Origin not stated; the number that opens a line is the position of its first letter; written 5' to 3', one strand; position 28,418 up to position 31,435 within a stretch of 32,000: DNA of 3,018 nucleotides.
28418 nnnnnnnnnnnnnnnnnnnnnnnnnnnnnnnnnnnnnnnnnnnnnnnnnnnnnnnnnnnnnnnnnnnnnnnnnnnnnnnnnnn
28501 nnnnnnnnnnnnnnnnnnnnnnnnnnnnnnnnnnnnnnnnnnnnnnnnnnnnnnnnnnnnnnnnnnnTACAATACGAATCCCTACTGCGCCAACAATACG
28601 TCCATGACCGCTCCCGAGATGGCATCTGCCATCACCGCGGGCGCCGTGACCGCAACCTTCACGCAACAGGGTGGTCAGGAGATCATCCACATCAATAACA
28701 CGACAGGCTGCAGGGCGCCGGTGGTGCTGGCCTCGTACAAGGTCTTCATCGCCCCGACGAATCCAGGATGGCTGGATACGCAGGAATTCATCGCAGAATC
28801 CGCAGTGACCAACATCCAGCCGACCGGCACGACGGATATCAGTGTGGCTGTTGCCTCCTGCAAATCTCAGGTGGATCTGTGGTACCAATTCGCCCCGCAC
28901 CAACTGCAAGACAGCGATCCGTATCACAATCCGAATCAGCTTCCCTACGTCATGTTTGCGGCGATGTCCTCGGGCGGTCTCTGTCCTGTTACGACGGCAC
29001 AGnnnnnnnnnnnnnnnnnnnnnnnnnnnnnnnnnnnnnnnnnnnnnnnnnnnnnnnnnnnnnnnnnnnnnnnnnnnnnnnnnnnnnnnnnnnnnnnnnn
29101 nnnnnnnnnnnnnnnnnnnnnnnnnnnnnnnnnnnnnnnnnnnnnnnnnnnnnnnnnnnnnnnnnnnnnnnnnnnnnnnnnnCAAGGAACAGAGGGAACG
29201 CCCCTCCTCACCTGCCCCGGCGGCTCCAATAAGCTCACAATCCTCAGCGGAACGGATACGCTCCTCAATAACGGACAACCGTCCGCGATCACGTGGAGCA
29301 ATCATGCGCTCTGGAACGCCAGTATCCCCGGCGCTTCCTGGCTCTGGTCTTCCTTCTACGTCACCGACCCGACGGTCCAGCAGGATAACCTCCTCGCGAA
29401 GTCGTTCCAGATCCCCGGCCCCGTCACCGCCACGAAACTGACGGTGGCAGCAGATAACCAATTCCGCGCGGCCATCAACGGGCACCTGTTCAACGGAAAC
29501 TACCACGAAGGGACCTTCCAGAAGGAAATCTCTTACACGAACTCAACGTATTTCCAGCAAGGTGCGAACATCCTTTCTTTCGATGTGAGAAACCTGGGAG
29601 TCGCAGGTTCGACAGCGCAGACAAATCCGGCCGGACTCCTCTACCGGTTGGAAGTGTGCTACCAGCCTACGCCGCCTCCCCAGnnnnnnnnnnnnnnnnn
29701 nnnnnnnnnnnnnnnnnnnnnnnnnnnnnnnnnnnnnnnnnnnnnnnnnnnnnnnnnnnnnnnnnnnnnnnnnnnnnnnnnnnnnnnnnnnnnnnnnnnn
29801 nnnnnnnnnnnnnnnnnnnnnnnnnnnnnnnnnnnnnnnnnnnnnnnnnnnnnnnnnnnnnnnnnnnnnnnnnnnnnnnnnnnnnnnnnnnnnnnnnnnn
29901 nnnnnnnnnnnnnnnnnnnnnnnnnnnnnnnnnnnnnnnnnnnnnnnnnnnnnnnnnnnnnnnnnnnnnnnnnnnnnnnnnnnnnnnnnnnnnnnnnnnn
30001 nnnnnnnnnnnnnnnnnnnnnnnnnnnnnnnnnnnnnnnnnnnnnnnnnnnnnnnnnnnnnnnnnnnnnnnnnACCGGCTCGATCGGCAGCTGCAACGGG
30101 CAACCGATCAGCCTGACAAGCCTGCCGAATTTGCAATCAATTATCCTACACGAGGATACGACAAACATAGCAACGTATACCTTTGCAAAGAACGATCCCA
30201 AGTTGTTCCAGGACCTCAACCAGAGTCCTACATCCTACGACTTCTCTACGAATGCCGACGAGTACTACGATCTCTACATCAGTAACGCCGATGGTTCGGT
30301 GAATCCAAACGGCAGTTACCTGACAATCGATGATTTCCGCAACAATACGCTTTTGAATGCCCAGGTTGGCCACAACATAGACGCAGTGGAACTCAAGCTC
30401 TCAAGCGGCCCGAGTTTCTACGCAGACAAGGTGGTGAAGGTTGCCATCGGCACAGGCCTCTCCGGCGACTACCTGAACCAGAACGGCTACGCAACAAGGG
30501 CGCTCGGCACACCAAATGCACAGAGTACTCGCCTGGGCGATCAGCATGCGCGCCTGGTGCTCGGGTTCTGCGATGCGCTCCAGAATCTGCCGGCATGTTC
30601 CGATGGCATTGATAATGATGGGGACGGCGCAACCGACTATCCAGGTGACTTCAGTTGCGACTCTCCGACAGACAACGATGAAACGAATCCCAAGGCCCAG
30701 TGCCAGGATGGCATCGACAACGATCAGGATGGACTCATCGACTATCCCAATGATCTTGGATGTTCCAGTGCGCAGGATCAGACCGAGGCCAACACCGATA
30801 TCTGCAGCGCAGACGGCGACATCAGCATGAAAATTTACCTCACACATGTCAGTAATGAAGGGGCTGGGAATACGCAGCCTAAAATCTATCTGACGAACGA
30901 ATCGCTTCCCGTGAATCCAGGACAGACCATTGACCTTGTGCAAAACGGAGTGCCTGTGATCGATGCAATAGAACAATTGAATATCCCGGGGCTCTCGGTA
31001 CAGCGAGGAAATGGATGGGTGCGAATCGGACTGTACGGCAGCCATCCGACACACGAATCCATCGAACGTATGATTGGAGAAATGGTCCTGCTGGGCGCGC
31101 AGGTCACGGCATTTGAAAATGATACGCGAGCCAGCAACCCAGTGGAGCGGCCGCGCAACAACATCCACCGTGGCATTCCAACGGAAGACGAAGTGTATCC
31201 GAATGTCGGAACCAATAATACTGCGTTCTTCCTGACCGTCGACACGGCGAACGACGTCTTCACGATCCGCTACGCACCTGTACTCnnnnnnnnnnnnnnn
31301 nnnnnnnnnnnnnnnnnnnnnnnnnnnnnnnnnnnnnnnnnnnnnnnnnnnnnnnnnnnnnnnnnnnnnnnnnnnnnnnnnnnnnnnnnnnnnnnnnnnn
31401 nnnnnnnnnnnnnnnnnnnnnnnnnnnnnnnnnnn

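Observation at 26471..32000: Giant ORF missing from the ORF track: a secreted Cys/Asp-rich repeat protein running off the window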

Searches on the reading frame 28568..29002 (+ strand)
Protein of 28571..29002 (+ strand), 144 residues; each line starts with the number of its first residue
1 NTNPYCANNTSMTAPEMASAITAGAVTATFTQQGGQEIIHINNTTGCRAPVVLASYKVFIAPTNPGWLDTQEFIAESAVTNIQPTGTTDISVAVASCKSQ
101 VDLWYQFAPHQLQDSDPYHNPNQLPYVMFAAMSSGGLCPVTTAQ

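Call 15: search_protein_families(library=pfam, proteins=[window:28571-29002:+], max_evalue=10)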
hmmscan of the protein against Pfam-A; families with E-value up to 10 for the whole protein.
window:28571-29002:+ (144 aa): 0 families

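Call 62: search_solved_structures(query=A4, max_evalue=10, show_alignments=1)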
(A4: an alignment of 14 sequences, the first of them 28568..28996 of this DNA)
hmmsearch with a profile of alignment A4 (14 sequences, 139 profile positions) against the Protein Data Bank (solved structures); distinct sequences matched with E-value up to 10: 1.
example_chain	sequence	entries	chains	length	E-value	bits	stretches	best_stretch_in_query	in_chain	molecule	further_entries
4h7n_A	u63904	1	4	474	1.9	11.3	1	82-125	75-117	Aldehyde dehydrogenase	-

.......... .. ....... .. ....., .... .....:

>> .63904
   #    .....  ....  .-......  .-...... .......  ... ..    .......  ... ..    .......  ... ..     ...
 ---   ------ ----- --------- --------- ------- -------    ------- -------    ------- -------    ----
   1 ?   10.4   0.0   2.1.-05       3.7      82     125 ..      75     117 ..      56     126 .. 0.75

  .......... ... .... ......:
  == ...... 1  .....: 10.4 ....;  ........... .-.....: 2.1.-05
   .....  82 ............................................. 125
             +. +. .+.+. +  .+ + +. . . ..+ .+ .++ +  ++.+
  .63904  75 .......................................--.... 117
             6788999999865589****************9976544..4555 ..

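Call 111: search_protein_families(library=pfam, alignment_id=A4, max_evalue=0.1)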
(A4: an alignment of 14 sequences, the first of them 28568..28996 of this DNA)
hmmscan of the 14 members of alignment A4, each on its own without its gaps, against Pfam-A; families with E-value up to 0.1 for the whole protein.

A. member 1, window:28568-28996:+ (143 aa): 0 families

B. families by the number of members that match (of 14 scanned): 6 families
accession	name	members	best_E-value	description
PF23400.1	CARF_Card1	1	0.0016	Card1 CARF domain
PF02369.22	Big_1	1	0.031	Bacterial Ig-like domain (group 1)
PF12866.13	DUF3823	1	0.031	Protein of unknown function (DUF3823) N-terminal domain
PF07123.17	PsbW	1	0.037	Photosystem II reaction centre W protein (PsbW)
PF07758.16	DUF1614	1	0.061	Protein of unknown function (DUF1614)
PF19590.4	TrbL_3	1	0.079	TrbL/VirB6 plasmid conjugal transfer like protein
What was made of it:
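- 28583..28996 (+): Globular module G3 (aa 705-842), unassigned. Conserved motifs are YCANG, NNTTGC.AP, SYK.F and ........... No PDB or Pfam relative (calls 62, 111).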

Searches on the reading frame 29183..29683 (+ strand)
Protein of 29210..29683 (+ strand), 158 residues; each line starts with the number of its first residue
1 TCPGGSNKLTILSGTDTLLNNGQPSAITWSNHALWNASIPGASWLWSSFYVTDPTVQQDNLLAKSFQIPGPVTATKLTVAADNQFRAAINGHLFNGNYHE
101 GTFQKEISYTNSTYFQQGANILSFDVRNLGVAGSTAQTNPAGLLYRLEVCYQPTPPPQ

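Call 15: search_protein_families(library=pfam, proteins=[window:29210-29683:+], max_evalue=10)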
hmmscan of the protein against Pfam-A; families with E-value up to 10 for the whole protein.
window:29210-29683:+ (158 aa): 0 families

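Call 57: search_solved_structures(query=A2, max_evalue=10, show_alignments=2)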
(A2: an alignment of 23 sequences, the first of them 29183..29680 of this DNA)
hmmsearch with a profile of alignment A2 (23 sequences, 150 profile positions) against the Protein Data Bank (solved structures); distinct sequences matched with E-value up to 10: 31.
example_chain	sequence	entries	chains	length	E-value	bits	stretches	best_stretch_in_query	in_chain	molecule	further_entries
3w5m_A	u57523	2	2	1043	8.6e-17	64.8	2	32-127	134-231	Putative rhamnosidase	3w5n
6t1d_A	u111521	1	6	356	8e-16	61.6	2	33-127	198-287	Lectin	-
6t0q_A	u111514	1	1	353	9.2e-16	61.4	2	33-127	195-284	Lectin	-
6kbj_A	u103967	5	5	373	1.1e-15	61.1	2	33-127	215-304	Lectin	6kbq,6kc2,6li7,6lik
2okx_A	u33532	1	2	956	3.1e-05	27.3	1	35-127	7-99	Rhamnosidase B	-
6gsz_A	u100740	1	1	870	6.4e-05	26.3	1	53-122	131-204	Alpha-L-rhamnosidase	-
6i60_A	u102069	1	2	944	0.0015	21.8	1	54-123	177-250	Alpha-rhamnosidase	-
1yq2_A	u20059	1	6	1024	0.0033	20.7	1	48-128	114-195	beta-galactosidase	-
3ob8_A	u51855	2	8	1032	0.021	18.1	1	47-125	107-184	Beta-galactosidase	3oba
1xyn_A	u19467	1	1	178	0.04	17.2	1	32-79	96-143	ENDO-1,4-BETA-XYLANASE I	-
9j6m_A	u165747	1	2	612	0.046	17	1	49-123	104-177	Beta-D-galactofuranosidase 2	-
9j6n_A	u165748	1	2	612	0.046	17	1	49-123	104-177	Beta-D-galactofuranosidase 2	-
6x7j_A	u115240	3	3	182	0.11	15.8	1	70-108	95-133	Antifreeze protein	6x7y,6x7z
6x8y_A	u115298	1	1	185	0.11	15.8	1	70-108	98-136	Antifreeze protein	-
6x8d_A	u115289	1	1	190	0.11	15.7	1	70-108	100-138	Antifreeze protein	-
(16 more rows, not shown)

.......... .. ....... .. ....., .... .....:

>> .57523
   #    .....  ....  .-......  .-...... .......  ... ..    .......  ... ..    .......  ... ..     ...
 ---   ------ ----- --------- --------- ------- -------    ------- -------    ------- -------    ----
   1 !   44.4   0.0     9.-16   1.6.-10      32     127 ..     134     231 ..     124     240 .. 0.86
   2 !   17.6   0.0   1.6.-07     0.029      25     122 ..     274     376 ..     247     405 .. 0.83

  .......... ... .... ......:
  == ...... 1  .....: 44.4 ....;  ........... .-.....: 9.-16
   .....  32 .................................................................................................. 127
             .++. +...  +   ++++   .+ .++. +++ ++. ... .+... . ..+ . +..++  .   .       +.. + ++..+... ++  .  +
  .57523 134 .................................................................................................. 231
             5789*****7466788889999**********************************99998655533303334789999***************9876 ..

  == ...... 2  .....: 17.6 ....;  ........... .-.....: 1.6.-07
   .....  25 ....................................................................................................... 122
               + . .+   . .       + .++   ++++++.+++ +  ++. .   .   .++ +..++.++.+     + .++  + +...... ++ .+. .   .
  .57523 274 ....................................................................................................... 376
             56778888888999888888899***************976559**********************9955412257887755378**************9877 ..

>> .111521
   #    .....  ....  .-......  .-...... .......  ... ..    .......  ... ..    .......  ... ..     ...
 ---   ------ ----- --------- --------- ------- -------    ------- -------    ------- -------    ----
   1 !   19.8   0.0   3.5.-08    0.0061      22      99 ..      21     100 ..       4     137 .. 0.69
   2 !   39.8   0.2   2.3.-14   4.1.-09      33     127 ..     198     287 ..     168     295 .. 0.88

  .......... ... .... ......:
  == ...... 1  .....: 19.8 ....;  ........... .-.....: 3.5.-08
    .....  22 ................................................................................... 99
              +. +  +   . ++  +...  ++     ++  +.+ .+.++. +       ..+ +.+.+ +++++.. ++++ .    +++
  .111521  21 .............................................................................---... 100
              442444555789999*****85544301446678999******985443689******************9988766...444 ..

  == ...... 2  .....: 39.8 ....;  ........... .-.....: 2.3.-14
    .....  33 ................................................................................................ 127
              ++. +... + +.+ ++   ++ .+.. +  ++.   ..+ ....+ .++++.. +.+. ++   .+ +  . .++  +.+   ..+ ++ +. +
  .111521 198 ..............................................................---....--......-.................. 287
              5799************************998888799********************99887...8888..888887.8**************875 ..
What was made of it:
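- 29207..29680 (+): Globular module G4 (aa 913-1070), a CBM67-like (galactose-binding-domain-like) lectin beta-sandwich. The profile hits the rhamnosidase 3w5m at E 8.6e-17 and the lectins 6t1d, 6t0q and 6kbj at about 1e-15 (call 57).
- On Fibrillar adhesin (signal peptide + adhesive domain + repeated stalk + anchor): G4 is CBM67-like, E 8.6e-17 (call 57).
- On CBM67: hmmsearch gives E 8.6e-17 to 3w5m residues 134-231 (call 57).
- Closest known: CBM67, the Ca2+-dependent L-rhamnose-binding module of Streptomyces avermitilis SaRha78A. Same: The G4 profile matches at E 8.6e-17 and about 1e-15 (call 57).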

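Call 68: predict_structure(alignment_id=A2)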
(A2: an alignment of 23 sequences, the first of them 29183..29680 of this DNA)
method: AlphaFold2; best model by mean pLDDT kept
length: 166 residues; sequences in the alignment: 23
mean_pLDDT: 94.3   pTM: 0.88
mean pLDDT of the five models: 94.3, 94.1, 94.1, 93.4, 91.7
residues with pLDDT >= 90: 146; 70-90: 16; 50-70: 2; < 50: 2
segments of 3 or more residues with pLDDT < 50: none
pLDDT, mean of each block of 10 residues (from residue 1): 74 97 97 96 95 97 97 98 97 96 88 93 96 97 97 98 88
secondary structure, 60 per line:
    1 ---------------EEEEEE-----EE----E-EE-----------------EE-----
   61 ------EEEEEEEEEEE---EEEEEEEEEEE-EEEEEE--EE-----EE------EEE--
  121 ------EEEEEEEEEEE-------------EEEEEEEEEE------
elements in order: E16-21 E67-77 E81-91 E93-98 E116-118 E127-137 E151-160
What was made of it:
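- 29207..29680 (+): The AlphaFold2 model has pLDDT 94.3 (call 68).
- On Fibrillar adhesin (signal peptide + adhesive domain + repeated stalk + anchor): The model has pLDDT 94.3 (call 68).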

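Call 74: fold_search(model_id=the predicted structure, library=pdb)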
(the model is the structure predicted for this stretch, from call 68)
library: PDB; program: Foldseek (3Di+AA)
matches with E <= 10: 1668; with E <= 0.001: 32
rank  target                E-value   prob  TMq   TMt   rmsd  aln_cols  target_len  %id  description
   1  2w47_A                5.8e-05  1.00  0.44  0.52   7.6       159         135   12  Clostridium thermocellum CBM35 in complex with delta-4,5- anhydrogalacturonic acid (released 2009-01-27)
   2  4qaw_C                6.5e-05  1.00  0.50  0.19   5.8       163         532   13  Structure of modular Xyn30D from Paenibacillus barcinonensis (released 2014-10-08)
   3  1yq2_A                6.9e-05  1.00  0.46  0.10   9.8       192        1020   12  beta-galactosidase from Arthrobacter sp. C2-2 (isoenzyme C2-2-1) (released 2005-10-04)
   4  2w1w_A                9.0e-05  1.00  0.46  0.56   5.1       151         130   12  Native structure of a family 35 carbohydrate binding module from Clostridium thermocellum (released 2009-01-20)
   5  2w1w_B                9.6e-05  1.00  0.45  0.53   5.9       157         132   11  Native structure of a family 35 carbohydrate binding module from Clostridium thermocellum (released 2009-01-20)
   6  4qaw_H                1.1e-04  1.00  0.50  0.19   8.6       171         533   13  Structure of modular Xyn30D from Paenibacillus barcinonensis (released 2014-10-08)
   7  4qaw_E                1.6e-04  1.00  0.49  0.18   6.7       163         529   12  Structure of modular Xyn30D from Paenibacillus barcinonensis (released 2014-10-08)
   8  4qaw_A                1.9e-04  1.00  0.50  0.19   7.2       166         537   13  Structure of modular Xyn30D from Paenibacillus barcinonensis (released 2014-10-08)
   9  9fmt_C                3.5e-04  1.00  0.43  0.15   6.6       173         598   10  Cryo-EM structure of the BcsB hexameric crown from the E. coli cellulose secretion macrocomplex (released 2024-10-16)
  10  6se9_A                3.7e-04  1.00  0.45  0.10  11.6       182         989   14  Cold-adapted beta-D-galactosidase from Arthrobacter sp. 32cB mutant E441Q in complex with lactose bound in shallow mod (released 2019-09-11)
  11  6mvf_A                4.0e-04  1.00  0.52  0.16   8.3       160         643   17  Crystal structure of FMN-binding beta-glucuronidase from Facaelibacterium prausnitzii L2-6 (released 2019-01-30)
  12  2w46_A                4.2e-04  1.00  0.46  0.53   6.0       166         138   14  CBM35 from Cellvibrio japonicus Abf62 (released 2009-01-27)
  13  6zjq                  4.4e-04  1.00  0.46  0.10  11.0       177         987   12  Cold-adapted beta-D-galactosidase from Arthrobacter sp. 32cB mutant E517Q in complex with galactose (released 2020-08-05)
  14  4qaw_D                4.7e-04  1.00  0.49  0.18   7.0       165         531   12  Structure of modular Xyn30D from Paenibacillus barcinonensis (released 2014-10-08)
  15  6zjs                  4.7e-04  1.00  0.46  0.10  11.1       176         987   13  Cold-adapted beta-D-galactosidase from Arthrobacter sp. 32cB mutant E441Q in complex with galactose (released 2020-08-05)
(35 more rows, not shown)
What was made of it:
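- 29207..29680 (+): Foldseek returns CBM35, CBM36, GH2 sugar-binding and rhamnosidase domains (call 74).
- Closest known: CBM67, the Ca2+-dependent L-rhamnose-binding module of Streptomyces avermitilis SaRha78A. Same: The model is a beta-sandwich with carbohydrate-binding-module neighbours (calls 68, 74).
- Calls 57, 68 and 74.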

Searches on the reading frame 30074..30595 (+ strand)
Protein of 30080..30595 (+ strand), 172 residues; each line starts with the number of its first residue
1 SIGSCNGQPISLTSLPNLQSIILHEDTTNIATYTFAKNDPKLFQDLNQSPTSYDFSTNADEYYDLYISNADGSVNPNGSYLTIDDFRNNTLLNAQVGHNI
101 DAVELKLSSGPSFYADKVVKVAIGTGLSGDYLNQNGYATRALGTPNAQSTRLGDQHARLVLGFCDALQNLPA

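Call 15: search_protein_families(library=pfam, proteins=[window:30080-30595:+], max_evalue=10)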
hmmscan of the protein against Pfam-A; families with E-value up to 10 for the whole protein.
window:30080-30595:+ (172 aa): 0 families

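Call 70: search_solved_structures(query=A5, max_evalue=10, show_alignments=1)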
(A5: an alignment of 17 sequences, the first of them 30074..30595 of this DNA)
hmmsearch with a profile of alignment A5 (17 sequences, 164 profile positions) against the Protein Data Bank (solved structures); distinct sequences matched with E-value up to 10: 0.

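Call 82: search_protein_families(library=pfam, alignment_id=A5, max_evalue=1)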
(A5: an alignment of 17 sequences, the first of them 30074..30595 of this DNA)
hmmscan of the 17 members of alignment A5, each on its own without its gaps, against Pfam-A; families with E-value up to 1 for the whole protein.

A. member 1, window:30074-30595:+ (174 aa): 0 families

B. families by the number of members that match (of 17 scanned): 3 families
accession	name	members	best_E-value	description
PF05317.16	Thermopsin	1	0.00068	Thermopsin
PF18220.6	BspA_v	1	0.028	Adhesin BspA variable domain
PF06307.17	Herpes_IR6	1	0.11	Herpesvirus IR6 protein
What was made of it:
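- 30086..30595 (+): Globular module G5 (aa 1206-1375), unassigned. Conserved motifs are EYYD.Y.SD, GNNIDAV and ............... No PDB or Pfam relative (calls 70, 82).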

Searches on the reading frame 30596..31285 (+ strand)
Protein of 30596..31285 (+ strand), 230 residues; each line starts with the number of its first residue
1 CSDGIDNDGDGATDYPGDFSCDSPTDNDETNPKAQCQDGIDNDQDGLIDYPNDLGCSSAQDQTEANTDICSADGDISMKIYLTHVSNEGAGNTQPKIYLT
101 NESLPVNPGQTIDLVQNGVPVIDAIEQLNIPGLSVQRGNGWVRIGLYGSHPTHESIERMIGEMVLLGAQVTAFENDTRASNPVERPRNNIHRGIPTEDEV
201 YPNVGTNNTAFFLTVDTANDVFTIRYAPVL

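Call 17: find_related_loci(query=window:30596-31285:+, collection=genome_contigs, flank=10000)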
Query window:30596-31285:+ (230 aa) in genome_contigs; peptide patterns used: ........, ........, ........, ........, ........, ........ (x = any residue, [..] = any of these).
453 stretches matched a pattern; 131 encode a relative of the query (tblastn E <= 1e-3); the best 80 are kept; 75 distinct loci.
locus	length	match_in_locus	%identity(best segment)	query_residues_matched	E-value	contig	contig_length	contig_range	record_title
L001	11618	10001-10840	55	1-137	4e-36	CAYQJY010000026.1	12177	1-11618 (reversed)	MAG TPA_asm: uncultured Candidatus Peribacteria bacterium isolate SRP192515_co1_11 genome assembly, contig: NODE_5137_le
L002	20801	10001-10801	80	1-66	1e-31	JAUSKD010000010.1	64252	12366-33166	MAG: Candidatus Peribacter sp. isolate E14_metabat.bin.351 E14_k141_739849, whole genome shotgun sequence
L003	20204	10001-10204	83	1-74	3e-30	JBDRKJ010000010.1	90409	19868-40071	MAG: Candidatus Peregrinibacteria bacterium isolate MEGAHIT-group-1.70 k141_10128767, whole genome shotgun sequence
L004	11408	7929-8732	60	1-91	2e-30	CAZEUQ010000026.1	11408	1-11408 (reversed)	MAG TPA_asm: uncultured Candidatus Peribacteria bacterium isolate SRP173033_co1_5 genome assembly, contig: NODE_12799_le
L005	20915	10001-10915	82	1-74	3e-30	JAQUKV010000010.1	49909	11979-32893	MAG: Candidatus Peribacteraceae bacterium isolate STD1_115 NODE_1327_length_49909_cov_10.305874_Sandtown_D1, whole genom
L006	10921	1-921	75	1-76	8e-30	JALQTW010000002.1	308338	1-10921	MAG: Patescibacteria group bacterium isolate DAH.36 NODE_2_length_308338_cov_7.795187, whole genome shotgun sequence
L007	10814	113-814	71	1-80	9e-30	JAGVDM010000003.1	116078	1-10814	MAG: Candidatus Peribacterales bacterium isolate WC_2 c_000000152688, whole genome shotgun sequence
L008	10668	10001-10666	85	1-103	1e-29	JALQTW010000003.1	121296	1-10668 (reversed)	MAG: Patescibacteria group bacterium isolate DAH.36 NODE_3_length_121296_cov_7.453064, whole genome shotgun sequence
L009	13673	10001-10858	62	1-90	1e-29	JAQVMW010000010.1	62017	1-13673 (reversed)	MAG: Candidatus Peribacteraceae bacterium isolate STF1_142 NODE_870_length_62017_cov_5.054241_Sandtown_F1, whole genome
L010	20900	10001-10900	82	1-74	2e-29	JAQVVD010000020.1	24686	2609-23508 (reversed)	MAG: Candidatus Peribacteraceae bacterium isolate STF1_71 NODE_4649_length_24686_cov_5.585244_Sandtown_F1, whole genome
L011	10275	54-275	78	1-72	4e-29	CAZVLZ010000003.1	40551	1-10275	MAG TPA_asm: uncultured Candidatus Peribacteria bacterium isolate SRP263991_co1_524 genome assembly, contig: NODE_1031_l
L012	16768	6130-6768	82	1-74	7e-29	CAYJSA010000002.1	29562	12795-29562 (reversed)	MAG TPA_asm: uncultured Candidatus Saccharibacteria bacterium isolate ERP125453_co1_163 genome assembly, contig: NODE_13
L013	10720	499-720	79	1-74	3e-29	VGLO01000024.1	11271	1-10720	MAG: Candidatus Staskawiczbacteria bacterium isolate M_DeepCast_50m_m2_049 M_DeepCast_50m_m2_049_Ga0194121_10010445, who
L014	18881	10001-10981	38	1-151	1e-28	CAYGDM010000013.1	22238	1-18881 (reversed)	MAG TPA_asm: uncultured Candidatus Peribacteria bacterium isolate ERP113451_co3_213 genome assembly, contig: NODE_1705_l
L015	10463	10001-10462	78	1-104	1e-28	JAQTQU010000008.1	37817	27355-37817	MAG: Candidatus Peribacteraceae bacterium isolate STB_147 NODE_2274_length_37817_cov_3.568586_Sandtown_B, whole genome s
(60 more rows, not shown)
